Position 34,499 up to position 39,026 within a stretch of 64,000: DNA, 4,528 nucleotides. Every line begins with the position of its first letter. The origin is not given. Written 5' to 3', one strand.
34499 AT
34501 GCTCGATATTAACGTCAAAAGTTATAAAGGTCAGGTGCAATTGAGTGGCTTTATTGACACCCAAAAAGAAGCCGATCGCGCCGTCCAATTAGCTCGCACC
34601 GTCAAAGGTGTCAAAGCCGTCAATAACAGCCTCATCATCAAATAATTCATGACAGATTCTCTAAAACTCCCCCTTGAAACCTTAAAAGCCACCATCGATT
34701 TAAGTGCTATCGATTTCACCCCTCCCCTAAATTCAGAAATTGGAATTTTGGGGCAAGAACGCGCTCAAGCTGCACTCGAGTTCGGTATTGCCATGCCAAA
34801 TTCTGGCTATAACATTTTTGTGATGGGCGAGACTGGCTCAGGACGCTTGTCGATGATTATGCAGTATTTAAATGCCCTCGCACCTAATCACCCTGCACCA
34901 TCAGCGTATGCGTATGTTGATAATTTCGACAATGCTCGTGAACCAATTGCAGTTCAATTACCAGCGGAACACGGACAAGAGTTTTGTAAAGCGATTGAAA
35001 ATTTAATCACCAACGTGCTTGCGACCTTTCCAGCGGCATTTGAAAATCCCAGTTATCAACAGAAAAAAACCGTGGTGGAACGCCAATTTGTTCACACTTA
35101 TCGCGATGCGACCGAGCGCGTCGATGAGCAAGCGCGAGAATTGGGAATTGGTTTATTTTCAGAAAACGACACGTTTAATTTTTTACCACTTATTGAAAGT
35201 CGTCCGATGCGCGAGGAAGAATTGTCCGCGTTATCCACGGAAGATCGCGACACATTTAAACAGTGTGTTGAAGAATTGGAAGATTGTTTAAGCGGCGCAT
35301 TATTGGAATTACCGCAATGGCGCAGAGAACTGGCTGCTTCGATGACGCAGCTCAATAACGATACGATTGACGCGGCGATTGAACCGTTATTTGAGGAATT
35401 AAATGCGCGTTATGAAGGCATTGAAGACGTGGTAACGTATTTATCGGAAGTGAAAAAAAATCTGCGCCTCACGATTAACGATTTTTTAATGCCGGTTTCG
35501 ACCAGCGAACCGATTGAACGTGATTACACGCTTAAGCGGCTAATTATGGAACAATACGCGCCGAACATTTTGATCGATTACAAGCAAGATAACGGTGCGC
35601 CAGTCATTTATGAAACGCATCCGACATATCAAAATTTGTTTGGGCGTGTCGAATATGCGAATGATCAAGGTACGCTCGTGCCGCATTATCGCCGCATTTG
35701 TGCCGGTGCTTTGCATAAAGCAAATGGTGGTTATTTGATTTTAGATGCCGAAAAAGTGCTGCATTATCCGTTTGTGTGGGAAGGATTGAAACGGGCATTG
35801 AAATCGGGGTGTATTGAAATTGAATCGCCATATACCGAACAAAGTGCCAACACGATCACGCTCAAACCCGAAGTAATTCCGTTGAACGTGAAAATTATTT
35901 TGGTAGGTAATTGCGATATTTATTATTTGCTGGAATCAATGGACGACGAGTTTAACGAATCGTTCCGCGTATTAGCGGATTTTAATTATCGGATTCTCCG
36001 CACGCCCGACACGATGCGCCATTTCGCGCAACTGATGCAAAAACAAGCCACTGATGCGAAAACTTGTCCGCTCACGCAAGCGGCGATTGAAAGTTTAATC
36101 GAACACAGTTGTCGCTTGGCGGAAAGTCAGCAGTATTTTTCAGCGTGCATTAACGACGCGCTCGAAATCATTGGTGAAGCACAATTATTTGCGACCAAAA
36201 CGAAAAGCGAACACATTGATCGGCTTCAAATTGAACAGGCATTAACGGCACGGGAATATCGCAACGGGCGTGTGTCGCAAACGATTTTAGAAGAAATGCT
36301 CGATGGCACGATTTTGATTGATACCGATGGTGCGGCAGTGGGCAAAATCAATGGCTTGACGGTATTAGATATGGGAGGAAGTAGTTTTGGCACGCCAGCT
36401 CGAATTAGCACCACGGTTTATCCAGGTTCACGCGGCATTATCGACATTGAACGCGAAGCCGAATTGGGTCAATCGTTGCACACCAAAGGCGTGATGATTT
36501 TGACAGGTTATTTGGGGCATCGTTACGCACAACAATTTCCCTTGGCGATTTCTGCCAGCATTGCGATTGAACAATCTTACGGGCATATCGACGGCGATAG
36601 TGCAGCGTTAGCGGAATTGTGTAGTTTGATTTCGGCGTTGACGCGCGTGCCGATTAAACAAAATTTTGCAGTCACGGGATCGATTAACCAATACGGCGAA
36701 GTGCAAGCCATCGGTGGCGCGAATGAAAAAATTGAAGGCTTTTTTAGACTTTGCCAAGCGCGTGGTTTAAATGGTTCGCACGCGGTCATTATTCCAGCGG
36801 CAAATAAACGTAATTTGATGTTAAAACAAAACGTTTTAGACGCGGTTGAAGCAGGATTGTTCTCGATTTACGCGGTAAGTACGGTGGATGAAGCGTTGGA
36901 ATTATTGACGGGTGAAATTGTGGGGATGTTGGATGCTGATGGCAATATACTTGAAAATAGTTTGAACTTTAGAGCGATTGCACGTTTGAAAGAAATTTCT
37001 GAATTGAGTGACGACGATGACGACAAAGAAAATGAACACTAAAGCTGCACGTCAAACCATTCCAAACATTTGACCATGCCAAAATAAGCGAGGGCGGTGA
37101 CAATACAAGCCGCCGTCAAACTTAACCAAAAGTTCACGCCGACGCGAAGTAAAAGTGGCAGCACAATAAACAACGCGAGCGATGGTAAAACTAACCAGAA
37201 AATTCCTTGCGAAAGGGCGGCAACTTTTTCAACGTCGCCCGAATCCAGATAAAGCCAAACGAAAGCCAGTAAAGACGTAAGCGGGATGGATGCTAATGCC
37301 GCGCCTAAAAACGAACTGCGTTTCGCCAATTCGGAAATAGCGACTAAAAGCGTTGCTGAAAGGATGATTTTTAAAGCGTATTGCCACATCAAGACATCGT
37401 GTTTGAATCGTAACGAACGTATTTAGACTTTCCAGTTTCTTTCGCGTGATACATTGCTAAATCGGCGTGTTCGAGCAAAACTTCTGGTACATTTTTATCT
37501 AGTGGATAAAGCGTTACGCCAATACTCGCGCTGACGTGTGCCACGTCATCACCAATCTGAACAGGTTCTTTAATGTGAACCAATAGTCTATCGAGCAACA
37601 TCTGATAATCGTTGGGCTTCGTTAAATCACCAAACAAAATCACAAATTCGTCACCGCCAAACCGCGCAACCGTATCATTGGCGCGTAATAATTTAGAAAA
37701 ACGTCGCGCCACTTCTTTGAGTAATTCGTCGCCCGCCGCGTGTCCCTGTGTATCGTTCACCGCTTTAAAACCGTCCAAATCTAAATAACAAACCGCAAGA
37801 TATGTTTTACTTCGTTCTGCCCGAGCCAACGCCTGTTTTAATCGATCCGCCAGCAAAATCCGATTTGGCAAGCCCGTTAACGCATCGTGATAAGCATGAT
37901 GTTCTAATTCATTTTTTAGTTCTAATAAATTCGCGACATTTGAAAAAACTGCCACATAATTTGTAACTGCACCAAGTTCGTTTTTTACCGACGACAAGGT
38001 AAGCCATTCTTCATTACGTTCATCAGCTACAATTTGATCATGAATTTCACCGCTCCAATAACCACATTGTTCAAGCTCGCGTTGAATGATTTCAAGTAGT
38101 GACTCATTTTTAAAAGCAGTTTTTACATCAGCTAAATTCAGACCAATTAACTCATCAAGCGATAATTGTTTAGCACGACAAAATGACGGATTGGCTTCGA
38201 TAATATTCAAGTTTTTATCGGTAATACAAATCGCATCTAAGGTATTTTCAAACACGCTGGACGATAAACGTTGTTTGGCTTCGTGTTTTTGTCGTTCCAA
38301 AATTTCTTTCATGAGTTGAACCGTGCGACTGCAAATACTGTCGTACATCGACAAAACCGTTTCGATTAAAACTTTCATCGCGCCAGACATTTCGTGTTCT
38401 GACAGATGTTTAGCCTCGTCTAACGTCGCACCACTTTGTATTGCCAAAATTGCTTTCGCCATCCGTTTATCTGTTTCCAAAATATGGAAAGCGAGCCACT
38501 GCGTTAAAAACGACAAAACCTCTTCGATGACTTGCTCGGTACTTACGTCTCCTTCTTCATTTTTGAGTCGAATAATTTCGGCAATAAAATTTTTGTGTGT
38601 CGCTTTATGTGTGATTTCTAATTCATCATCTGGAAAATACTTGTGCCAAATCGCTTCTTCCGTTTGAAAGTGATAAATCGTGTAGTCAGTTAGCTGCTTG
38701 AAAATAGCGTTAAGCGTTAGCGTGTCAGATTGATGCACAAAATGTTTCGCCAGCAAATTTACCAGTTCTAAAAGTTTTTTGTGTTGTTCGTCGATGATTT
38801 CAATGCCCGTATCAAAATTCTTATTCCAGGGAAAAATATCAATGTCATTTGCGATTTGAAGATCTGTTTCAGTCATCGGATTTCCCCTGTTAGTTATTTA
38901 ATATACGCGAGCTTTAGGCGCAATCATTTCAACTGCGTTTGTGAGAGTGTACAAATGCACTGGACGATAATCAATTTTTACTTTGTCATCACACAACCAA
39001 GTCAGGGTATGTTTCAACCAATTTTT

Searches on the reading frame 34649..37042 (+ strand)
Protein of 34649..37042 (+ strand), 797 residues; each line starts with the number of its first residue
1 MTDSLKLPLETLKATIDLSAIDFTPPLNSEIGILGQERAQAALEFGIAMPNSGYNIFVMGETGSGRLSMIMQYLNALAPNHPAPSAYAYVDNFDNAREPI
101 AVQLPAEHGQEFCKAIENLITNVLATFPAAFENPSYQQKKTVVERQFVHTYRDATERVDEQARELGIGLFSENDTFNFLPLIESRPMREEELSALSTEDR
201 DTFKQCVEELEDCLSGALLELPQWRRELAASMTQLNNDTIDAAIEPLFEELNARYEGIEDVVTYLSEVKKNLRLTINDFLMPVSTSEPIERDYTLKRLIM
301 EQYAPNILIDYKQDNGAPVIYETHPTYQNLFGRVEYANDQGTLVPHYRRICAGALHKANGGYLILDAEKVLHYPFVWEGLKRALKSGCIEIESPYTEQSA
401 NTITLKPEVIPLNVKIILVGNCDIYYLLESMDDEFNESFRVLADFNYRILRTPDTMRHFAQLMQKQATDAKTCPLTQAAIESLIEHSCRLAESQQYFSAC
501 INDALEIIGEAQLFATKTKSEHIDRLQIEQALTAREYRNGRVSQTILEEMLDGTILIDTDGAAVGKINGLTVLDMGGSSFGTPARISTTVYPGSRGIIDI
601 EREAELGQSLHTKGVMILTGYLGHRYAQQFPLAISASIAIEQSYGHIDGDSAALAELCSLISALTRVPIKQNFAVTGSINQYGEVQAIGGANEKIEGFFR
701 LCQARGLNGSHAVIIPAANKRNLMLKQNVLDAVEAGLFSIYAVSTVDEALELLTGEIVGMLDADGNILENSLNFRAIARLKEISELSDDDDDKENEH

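Call 49: search_protein_families(library=ncbifam, proteins=[window:34649-37042:+], max_evalue=0.00001)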
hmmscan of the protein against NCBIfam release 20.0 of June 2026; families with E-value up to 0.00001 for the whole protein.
window:34649-37042:+ (797 aa): 5 families
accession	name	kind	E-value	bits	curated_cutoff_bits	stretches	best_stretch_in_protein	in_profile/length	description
TIGR00764.1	lon_rel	equivalog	1.7e-37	129.3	516.6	1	301-752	156-591/608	ATP-dependent protease LonB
TIGR02902.1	spore_lonB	equivalog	1.4e-11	43.7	723.3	1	646-728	438-513/531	ATP-dependent protease LonB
TIGR02903.1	spore_lon_C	equivalog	2.9e-11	42.6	678.8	1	644-752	520-613/615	Lon family ATP-dependent protease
TIGR00763.1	lon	equivalog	2.7e-10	39.4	608.05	1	461-751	514-792/795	endopeptidase La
NF008053.0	PRK10787.1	equivalog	3.1e-09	35.5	891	1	647-752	675-769/784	endopeptidase La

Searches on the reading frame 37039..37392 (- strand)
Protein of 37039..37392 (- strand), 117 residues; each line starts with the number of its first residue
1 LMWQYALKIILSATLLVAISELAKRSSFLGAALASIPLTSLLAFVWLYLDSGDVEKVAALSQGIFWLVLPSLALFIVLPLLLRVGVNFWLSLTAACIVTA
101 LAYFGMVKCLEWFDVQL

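Call 6: search_protein_families(library=pfam, proteins=[window:37039-37392:-])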
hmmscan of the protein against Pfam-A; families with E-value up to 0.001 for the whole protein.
window:37039-37392:- (117 aa): 0 families

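Call 49: search_protein_families(library=ncbifam, proteins=[window:37039-37392:-], max_evalue=0.00001)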
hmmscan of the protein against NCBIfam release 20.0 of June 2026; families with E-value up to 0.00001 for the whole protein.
window:37039-37392:- (117 aa): 5 families
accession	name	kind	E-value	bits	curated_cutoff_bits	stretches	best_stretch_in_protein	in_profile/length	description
NF006749.0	PRK09272.1-2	subfamily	7.9e-42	142.1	119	1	2-116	1-115/116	hypothetical protein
NF006751.0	PRK09272.1-4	subfamily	3.5e-23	82.2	154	1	6-117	5-115/116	hypothetical protein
NF006752.0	PRK09272.1-5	equivalog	6.2e-14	52.2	162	1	4-98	2-97/110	hypothetical protein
NF006750.0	PRK09272.1-3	equivalog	1.2e-12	48.1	101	1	7-98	5-96/112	hypothetical protein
NF006748.0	PRK09272.1-1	equivalog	2.6e-09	37.7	181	1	5-97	3-91/109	hypothetical protein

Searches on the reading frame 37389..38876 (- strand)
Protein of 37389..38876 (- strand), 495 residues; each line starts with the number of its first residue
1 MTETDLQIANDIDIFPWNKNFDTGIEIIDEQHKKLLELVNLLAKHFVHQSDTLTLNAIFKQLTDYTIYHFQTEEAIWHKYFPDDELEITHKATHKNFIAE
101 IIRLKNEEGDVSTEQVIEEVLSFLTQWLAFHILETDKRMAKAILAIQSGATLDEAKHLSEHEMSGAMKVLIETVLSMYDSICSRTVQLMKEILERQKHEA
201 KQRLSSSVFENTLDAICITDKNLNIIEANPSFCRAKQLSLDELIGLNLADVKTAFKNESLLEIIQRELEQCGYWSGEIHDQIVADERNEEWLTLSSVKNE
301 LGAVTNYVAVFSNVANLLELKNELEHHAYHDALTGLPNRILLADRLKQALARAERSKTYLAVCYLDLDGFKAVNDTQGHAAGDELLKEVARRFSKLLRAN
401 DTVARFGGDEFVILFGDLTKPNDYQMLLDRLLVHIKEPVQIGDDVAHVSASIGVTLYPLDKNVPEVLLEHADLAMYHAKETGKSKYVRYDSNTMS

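Call 6: search_protein_families(library=pfam, proteins=[window:37389-38876:-])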
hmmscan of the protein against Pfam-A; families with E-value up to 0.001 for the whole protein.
window:37389-38876:- (495 aa): 6 families
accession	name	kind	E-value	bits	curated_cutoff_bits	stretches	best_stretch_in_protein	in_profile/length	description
PF00990.26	GGDEF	-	5e-46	156.8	23.8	1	328-484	1-160/161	Diguanylate cyclase, GGDEF domain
PF01814.28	Hemerythrin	-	2.3e-09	38.2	25.3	1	23-141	1-125/127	Hemerythrin HHE cation binding domain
PF13426.13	PAS_9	-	5.5e-07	30.2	27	1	214-314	2-101/103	PAS domain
PF00989.32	PAS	-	7.1e-06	26.5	22.6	1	207-254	5-52/113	PAS fold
PF13188.13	PAS_8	-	3e-05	24.2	21.8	1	206-235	4-33/65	PAS domain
PF08448.16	PAS_4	-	4.2e-05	24.2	23.1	1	209-308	1-99/110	PAS fold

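Call 7: search_protein_families(library=ncbifam, proteins=[window:37389-38876:-])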
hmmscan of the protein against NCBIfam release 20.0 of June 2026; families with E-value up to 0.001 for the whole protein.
window:37389-38876:- (495 aa): 29 families (the best 25 are shown)
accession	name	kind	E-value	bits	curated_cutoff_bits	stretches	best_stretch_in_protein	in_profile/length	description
NF045675.1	PhdiestaseDibA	equivalog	1.1e-74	251.9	980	1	153-491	29-366/623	phosphodiesterase DibA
NF007423.1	PRK09966.1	equivalog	1.6e-51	175.4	325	1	317-479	228-390/390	diguanylate cyclase DgcN/YfiN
NF053781.1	cdiGMPphdstlr2612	equivalog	1.1e-47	162.4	1600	1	199-492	714-1005/1268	Tlr1612 family c-di-GMP phosphodiesterase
NF007298.0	PRK09776.1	equivalog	2.1e-46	158.4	1135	1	194-492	547-848/1111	diguanylate cyclase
TIGR00254.1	GGDEF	domain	1.5e-41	141.9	37.4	1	324-487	1-165/168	diguanylate cyclase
NF038266.1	diguan_SiaD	equivalog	1.7e-41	142.2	290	1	316-485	82-251/252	biofilm regulation diguanylate cyclase SiaD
NF007135.0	PRK09581.1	equivalog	2.5e-37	128.8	474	1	321-488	286-454/457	PleD family two-component system response regulator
NF007474.0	PRK10060.1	equivalog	3.1e-37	128.1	782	1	322-489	231-395/663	cyclic di-GMP phosphodiesterase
NF007380.0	PRK09894.1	equivalog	1.2e-35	123.3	256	1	316-492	116-290/296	diguanylate cyclase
NF051473.1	DigCycDgcsShew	equivalog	1e-33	117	400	1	322-486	129-288/291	diguanylate cyclase DgcS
NF047654.1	DiguCycDgcRLepto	equivalog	7e-32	110.5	500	1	316-487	121-294/295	diguanylate cyclase DgcR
NF011955.1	PRK15426.1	equivalog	1.5e-26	92.7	408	1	308-489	378-561/564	cellulose biosynthesis regulator diguanylate cyclase DgcQ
NF033749.1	bact_hemeryth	subfamily_domain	2.3e-26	92.4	84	1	15-142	2-127/129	bacteriohemerythrin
NF041606.1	dguan_cyc_DgcA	equivalog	1.4e-25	90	370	1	330-485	180-335/340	diguanylate cyclase DgcA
TIGR02481.1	hemeryth_dom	domain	4.1e-25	88.3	51.75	1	17-142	2-125/126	hemerythrin domain-containing protein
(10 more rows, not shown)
